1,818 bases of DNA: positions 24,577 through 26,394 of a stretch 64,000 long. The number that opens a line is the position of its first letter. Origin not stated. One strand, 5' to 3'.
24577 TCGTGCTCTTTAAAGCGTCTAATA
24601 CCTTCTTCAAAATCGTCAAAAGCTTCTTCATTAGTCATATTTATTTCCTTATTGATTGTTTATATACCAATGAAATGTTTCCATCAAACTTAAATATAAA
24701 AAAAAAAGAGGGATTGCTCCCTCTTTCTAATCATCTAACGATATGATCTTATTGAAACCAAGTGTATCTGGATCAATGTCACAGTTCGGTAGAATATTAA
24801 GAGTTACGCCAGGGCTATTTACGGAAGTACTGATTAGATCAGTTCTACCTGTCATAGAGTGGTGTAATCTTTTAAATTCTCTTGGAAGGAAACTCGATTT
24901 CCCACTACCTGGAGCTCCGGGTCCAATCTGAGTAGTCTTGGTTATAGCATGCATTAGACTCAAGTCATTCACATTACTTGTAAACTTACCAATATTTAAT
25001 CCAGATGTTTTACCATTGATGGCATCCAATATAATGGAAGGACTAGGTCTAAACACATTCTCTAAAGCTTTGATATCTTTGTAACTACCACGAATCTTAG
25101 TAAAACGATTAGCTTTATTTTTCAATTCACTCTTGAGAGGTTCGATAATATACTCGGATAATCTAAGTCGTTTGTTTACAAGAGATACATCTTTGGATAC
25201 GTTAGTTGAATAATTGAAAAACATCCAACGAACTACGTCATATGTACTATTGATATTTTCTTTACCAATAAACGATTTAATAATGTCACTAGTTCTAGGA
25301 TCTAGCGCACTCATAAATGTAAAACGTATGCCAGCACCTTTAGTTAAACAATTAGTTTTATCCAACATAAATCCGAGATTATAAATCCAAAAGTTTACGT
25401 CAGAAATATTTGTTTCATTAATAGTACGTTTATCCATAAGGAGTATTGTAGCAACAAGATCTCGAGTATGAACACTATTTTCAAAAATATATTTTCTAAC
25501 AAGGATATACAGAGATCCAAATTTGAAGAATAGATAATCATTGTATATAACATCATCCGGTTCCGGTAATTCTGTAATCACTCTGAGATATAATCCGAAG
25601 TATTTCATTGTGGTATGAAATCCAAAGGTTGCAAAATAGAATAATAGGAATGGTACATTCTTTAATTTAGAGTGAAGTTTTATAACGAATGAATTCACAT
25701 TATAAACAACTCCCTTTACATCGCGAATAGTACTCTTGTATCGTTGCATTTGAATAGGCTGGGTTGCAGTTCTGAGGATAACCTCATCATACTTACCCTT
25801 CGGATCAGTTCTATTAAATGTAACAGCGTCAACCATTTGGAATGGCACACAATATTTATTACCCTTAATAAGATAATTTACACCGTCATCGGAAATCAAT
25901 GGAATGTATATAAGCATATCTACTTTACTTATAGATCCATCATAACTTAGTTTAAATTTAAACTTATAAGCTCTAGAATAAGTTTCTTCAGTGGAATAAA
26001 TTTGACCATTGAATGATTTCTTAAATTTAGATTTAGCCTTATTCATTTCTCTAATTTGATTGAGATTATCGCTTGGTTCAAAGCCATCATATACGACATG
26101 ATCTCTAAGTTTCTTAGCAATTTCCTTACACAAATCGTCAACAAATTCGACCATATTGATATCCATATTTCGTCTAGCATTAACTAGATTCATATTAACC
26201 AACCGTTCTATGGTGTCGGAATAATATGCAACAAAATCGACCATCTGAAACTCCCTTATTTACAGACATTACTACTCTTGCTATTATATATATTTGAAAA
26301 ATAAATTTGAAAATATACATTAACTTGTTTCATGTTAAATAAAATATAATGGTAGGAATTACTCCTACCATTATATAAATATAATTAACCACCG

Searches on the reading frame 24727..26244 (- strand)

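Call 63: search_protein_families(library=phrogs, proteins=[window:24727-26244:-], max_evalue=0.00001)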
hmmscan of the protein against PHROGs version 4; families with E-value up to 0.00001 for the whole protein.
window:24727-26244:- (505 aa): 1 family
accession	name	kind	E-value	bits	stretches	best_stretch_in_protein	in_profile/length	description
phrog_2943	-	DNA, RNA and nucleotide metabolism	5.8e-23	82.2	1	9-493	10-510/535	polymerase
